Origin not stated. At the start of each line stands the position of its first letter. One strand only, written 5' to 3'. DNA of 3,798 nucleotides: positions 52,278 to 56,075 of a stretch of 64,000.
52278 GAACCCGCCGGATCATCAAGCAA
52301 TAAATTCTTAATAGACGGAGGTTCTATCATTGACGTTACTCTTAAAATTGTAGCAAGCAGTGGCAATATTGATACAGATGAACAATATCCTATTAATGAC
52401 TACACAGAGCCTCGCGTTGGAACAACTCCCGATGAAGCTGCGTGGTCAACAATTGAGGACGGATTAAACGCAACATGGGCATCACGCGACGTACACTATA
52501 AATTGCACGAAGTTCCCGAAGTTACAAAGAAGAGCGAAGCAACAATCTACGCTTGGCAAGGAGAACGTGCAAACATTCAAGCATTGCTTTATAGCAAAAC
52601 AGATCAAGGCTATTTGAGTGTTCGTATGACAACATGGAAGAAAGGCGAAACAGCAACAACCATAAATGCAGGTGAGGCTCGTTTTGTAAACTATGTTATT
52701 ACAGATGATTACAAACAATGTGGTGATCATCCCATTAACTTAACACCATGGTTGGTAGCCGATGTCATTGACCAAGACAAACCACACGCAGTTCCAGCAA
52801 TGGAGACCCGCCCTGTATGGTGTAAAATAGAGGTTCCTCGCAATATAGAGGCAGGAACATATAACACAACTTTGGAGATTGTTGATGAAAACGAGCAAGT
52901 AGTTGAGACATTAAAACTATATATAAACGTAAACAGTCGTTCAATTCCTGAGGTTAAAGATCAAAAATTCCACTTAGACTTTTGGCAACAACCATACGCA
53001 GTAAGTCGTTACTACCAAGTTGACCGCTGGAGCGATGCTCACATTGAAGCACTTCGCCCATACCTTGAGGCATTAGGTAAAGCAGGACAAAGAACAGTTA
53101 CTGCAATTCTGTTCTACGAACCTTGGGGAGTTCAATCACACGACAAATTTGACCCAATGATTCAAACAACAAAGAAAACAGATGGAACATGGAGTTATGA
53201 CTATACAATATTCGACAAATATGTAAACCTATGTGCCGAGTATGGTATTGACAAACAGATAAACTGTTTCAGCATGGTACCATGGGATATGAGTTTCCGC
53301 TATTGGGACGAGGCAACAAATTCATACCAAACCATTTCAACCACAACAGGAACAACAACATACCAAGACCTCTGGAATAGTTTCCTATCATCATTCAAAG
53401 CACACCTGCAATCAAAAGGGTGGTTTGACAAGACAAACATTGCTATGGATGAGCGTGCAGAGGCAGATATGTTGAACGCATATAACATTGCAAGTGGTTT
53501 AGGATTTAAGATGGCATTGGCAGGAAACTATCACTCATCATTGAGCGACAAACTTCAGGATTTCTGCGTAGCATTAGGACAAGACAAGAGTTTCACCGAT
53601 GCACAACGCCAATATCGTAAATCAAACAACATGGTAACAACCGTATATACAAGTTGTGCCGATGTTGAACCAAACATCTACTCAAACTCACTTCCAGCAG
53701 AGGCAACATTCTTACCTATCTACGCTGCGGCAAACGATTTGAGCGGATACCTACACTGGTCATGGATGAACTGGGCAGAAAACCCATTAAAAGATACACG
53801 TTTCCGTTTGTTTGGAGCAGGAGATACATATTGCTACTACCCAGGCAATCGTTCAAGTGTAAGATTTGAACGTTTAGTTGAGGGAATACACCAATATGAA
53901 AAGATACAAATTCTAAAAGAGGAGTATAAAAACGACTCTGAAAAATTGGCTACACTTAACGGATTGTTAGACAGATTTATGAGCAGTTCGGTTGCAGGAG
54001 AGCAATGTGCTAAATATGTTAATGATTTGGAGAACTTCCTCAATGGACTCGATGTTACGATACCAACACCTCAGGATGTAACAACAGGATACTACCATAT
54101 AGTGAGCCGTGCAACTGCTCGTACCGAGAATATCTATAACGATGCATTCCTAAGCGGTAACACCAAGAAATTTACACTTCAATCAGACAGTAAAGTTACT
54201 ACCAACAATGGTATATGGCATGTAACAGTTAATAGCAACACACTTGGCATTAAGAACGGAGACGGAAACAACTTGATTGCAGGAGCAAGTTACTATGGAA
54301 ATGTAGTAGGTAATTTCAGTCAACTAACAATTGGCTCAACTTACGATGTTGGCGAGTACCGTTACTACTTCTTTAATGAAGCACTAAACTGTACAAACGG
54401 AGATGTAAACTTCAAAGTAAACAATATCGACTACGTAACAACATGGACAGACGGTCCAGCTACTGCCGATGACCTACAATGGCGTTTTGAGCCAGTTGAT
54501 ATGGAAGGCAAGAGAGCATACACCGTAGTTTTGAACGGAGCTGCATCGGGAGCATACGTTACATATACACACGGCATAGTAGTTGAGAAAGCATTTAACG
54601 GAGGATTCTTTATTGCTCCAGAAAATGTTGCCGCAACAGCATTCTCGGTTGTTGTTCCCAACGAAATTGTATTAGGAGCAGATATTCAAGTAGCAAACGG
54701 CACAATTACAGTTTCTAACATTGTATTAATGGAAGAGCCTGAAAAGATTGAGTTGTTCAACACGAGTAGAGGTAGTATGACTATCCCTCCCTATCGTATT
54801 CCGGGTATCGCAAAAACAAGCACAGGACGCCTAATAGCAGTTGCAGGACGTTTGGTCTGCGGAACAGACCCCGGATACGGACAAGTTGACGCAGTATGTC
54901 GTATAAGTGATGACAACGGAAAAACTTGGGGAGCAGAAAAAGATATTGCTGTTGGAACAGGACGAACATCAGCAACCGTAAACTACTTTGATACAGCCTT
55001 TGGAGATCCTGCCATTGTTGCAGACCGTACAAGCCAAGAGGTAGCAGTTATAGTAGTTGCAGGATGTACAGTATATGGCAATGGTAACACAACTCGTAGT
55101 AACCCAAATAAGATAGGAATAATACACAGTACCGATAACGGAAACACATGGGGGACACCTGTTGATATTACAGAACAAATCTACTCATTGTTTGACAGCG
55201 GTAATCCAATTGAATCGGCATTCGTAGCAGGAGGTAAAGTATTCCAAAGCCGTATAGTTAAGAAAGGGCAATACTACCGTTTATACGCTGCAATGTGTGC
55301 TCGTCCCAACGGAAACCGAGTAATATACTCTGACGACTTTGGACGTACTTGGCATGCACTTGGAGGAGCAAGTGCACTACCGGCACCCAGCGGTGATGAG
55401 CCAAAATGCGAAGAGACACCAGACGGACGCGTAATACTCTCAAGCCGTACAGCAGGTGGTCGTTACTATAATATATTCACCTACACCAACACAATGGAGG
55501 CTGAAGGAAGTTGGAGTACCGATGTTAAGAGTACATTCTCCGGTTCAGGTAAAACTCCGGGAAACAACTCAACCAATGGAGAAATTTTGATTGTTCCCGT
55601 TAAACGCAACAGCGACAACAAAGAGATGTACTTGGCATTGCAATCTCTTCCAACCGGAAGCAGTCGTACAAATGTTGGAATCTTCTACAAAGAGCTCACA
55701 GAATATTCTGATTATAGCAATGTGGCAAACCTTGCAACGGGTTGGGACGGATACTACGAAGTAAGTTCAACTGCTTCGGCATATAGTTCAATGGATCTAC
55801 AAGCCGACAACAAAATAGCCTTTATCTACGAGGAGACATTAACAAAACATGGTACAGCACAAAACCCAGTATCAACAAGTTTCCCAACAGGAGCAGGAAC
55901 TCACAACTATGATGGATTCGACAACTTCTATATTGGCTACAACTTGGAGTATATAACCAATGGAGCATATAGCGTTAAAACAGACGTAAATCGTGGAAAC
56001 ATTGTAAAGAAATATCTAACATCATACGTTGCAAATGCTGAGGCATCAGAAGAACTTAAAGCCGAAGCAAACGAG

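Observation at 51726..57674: Single T9SS cargo fusing a GH123-like (DUF4091) region to a GH33 sialidase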

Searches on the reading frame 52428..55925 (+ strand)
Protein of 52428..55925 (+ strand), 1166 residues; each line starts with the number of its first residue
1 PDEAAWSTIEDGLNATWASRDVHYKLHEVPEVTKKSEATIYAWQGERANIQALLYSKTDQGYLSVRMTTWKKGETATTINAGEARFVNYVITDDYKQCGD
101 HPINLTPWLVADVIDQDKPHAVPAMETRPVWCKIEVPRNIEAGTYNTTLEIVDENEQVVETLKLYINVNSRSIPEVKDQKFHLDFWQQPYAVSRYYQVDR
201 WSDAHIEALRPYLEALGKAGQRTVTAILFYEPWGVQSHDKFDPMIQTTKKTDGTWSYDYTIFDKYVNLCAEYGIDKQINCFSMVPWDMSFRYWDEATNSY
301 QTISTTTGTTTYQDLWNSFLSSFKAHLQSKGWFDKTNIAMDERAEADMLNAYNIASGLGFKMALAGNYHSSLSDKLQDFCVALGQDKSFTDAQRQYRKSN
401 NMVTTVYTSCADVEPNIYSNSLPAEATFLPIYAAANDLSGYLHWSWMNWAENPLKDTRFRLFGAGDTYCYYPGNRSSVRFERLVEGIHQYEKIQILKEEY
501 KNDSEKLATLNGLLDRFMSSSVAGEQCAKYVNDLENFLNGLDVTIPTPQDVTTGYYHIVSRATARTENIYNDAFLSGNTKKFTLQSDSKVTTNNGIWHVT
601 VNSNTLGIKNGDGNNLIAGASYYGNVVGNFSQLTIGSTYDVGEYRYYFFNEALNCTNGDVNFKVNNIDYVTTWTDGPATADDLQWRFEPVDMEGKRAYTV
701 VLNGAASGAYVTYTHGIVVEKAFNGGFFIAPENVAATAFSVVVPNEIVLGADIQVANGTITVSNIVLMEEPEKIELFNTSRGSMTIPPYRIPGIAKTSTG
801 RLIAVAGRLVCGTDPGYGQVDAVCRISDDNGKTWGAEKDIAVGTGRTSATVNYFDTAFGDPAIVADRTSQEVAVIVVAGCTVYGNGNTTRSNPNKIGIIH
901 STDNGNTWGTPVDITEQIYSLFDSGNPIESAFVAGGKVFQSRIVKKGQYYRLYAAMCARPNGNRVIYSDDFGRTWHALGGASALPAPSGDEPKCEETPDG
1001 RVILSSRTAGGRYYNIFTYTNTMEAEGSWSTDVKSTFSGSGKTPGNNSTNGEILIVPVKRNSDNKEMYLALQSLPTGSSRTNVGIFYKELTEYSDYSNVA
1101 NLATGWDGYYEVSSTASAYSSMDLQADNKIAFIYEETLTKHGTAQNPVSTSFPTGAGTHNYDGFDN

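Call 84: search_protein_representatives(protein=window:52428-55925:+)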
Query: 1166 residues. Proteins with E-value up to 0.001 (for the whole library): 3703; up to 1e-10: 1941; up to 1e-30: 1114. The best 150 are listed.
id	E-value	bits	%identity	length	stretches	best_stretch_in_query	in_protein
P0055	0.0e+00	1974.1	71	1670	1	1-1166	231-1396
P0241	0.0e+00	1328.6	60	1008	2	4-545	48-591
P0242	1.4e-283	960.1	70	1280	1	549-1166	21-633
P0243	1.7e-236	804.1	63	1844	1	545-1166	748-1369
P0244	4.2e-214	730.0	44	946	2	5-498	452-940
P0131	4.5e-207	706.7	69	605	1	714-1166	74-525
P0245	2.2e-203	694.5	56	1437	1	553-1166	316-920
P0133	2.7e-195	667.7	71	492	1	766-1166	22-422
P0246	2.3e-193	661.3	54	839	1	2-542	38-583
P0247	2.5e-193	661.2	65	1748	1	690-1166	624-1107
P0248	2.0e-192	658.2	74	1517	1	770-1166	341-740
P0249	4.3e-184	630.6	46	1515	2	753-1138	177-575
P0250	1.1e-182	626.0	65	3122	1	693-1166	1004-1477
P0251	2.7e-175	601.4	49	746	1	3-541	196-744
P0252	1.1e-171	589.5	49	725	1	2-539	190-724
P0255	3.2e-167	574.7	43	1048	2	12-554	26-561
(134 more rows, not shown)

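Call 86: search_protein_families(library=pfam, proteins=[P0241, P0244, P0255, P0243, P0245, P0247], max_evalue=0.0001)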
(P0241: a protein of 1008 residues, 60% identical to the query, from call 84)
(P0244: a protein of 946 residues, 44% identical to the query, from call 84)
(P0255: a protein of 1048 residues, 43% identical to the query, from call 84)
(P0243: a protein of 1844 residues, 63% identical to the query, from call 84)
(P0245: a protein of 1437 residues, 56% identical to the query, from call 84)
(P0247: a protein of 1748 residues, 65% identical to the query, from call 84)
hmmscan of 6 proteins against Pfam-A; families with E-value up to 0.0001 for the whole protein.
P0241 (1008 aa): 3 families
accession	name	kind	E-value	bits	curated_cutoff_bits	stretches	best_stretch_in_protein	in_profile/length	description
PF13320.12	GH123_cat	-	3e-95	319.7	23.1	1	230-542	1-324/324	Glycoside hydrolase 123, catalytic domain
PF22680.2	Glyco_hydro_123_N_2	-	7.5e-28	97.6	27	1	61-194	1-139/142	Glycoside hydrolase 123 N-terminal domain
PF13088.12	BNR_2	-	9.6e-09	35.4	31.4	1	636-955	10-276/277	BNR repeat-like domain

P0244 (946 aa): 4 families
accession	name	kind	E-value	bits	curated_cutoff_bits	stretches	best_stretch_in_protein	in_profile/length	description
PF13320.12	GH123_cat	-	2.9e-93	313.2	23.1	1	628-936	1-322/324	Glycoside hydrolase 123, catalytic domain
PF22680.2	Glyco_hydro_123_N_2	-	1.8e-18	67.2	27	1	480-594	19-141/142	Glycoside hydrolase 123 N-terminal domain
PF13088.12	BNR_2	-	7.7e-10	39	31.4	1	72-275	15-188/277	BNR repeat-like domain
PF02012.26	BNR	-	8.1e-05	22.5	27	0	149-160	1-12/12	BNR/Asp-box repeat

P0255 (1048 aa): 5 families
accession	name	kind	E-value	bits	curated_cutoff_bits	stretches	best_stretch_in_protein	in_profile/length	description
PF13320.12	GH123_cat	-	9.8e-99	331.2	23.1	1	198-508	1-324/324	Glycoside hydrolase 123, catalytic domain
PF13088.12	BNR_2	-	5.3e-25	88.7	31.4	1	734-1019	9-277/277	BNR repeat-like domain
PF22680.2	Glyco_hydro_123_N_2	-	2.4e-20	73.3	27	1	33-162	3-140/142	Glycoside hydrolase 123 N-terminal domain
PF13859.12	BNR_3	-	1.6e-11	44.7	27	1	719-991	7-271/308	BNR repeat-like domain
PF02012.26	BNR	-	4.5e-05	23.3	27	0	879-888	2-11/12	BNR/Asp-box repeat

P0243 (1844 aa): 1 family
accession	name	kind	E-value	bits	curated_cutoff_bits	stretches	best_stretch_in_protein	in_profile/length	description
PF13088.12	BNR_2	-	7.5e-05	22.7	31.4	0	1018-1115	14-103/277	BNR repeat-like domain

P0245 (1437 aa): 2 families
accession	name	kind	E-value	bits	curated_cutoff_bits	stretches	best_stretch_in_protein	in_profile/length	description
PF13088.12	BNR_2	-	1.2e-06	28.5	31.4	1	554-794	3-209/277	BNR repeat-like domain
PF02012.26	BNR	-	1.9e-06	27.4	27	0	720-731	1-12/12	BNR/Asp-box repeat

P0247 (1748 aa): 1 family
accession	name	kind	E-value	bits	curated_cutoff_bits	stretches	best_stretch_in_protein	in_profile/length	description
PF13088.12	BNR_2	-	4.4e-09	36.5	31.4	1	750-1009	10-239/277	BNR repeat-like domain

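Call 87: list_cluster_members(proteins=[P0241, P0244, P0255, P0243, P0055, P0001])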
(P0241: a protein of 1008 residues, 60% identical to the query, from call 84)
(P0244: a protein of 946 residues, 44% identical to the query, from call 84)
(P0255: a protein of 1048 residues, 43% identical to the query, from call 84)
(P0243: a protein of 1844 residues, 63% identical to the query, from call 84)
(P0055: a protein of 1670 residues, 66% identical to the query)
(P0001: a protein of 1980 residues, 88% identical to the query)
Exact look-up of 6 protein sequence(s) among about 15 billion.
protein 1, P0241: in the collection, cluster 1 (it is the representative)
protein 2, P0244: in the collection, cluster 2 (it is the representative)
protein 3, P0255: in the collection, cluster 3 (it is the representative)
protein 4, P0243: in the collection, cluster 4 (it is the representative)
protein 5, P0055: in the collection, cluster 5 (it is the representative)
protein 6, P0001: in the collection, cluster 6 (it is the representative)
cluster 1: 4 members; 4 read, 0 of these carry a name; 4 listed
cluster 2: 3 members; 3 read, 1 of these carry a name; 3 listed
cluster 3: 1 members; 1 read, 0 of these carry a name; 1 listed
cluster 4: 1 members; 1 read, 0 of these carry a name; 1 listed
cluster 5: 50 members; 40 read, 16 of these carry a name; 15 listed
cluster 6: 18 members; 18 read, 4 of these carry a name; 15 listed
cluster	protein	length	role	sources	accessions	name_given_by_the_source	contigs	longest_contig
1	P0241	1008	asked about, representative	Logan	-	-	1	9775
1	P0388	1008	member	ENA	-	-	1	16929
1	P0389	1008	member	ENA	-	-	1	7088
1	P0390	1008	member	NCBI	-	-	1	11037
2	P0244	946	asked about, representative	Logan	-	-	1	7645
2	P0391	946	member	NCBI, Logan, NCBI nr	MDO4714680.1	MAG: DUF4091 domain-containing protein [Bacteroidales bacterium] | DUF4091 domain-containing protein [Bacteroidales bacterium]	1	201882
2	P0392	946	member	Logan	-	-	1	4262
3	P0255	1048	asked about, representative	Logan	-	-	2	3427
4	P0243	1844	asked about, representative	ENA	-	-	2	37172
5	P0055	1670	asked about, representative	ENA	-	-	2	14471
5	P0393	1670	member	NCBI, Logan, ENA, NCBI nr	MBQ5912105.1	MAG: DUF4091 domain-containing protein [Bacteroidaceae bacterium] | DUF4091 domain-containing protein [Bacteroidaceae bacterium]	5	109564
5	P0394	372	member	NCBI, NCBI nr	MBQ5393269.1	MAG: hypothetical protein IIU52_05520, partial [Bacteroidaceae bacterium] | hypothetical protein [Bacteroidaceae bacterium]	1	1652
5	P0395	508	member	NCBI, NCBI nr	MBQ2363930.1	MAG: DUF4091 domain-containing protein, partial [Bacteroidaceae bacterium] | DUF4091 domain-containing protein [Bacteroidaceae bacterium]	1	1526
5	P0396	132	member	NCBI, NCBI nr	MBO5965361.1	MAG: hypothetical protein J6P96_05635, partial [Bacteroidaceae bacterium] | hypothetical protein [Bacteroidaceae bacterium]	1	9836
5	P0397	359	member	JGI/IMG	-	hypothetical protein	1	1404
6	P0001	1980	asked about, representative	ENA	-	-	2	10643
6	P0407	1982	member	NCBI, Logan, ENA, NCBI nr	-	-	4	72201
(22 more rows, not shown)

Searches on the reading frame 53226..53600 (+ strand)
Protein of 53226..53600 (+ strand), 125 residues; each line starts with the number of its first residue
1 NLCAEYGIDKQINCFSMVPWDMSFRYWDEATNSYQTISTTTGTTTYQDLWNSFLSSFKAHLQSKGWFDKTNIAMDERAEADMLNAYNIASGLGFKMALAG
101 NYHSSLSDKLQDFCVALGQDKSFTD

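Call 60: search_solved_structures(query=window:53226-53600:+, max_evalue=0.001, show_alignments=5)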
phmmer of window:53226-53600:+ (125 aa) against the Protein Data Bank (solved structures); distinct sequences matched with E-value up to 0.001: 4.
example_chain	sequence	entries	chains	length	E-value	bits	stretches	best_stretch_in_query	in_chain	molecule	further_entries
5l7v_A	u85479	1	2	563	4.6e-32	114.1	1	5-119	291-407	glycoside hydrolase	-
5l7r_A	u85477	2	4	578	4.7e-32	114.1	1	5-119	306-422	glycoside hydrolase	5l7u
5fqe_A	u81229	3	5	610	5e-19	72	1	11-89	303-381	BETA-N-ACETYLGALACTOSAMINIDASE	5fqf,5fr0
5fqg_A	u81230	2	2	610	6.7e-18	68.4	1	11-104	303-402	BETA-N-ACETYLGALACTOSAMINIDASE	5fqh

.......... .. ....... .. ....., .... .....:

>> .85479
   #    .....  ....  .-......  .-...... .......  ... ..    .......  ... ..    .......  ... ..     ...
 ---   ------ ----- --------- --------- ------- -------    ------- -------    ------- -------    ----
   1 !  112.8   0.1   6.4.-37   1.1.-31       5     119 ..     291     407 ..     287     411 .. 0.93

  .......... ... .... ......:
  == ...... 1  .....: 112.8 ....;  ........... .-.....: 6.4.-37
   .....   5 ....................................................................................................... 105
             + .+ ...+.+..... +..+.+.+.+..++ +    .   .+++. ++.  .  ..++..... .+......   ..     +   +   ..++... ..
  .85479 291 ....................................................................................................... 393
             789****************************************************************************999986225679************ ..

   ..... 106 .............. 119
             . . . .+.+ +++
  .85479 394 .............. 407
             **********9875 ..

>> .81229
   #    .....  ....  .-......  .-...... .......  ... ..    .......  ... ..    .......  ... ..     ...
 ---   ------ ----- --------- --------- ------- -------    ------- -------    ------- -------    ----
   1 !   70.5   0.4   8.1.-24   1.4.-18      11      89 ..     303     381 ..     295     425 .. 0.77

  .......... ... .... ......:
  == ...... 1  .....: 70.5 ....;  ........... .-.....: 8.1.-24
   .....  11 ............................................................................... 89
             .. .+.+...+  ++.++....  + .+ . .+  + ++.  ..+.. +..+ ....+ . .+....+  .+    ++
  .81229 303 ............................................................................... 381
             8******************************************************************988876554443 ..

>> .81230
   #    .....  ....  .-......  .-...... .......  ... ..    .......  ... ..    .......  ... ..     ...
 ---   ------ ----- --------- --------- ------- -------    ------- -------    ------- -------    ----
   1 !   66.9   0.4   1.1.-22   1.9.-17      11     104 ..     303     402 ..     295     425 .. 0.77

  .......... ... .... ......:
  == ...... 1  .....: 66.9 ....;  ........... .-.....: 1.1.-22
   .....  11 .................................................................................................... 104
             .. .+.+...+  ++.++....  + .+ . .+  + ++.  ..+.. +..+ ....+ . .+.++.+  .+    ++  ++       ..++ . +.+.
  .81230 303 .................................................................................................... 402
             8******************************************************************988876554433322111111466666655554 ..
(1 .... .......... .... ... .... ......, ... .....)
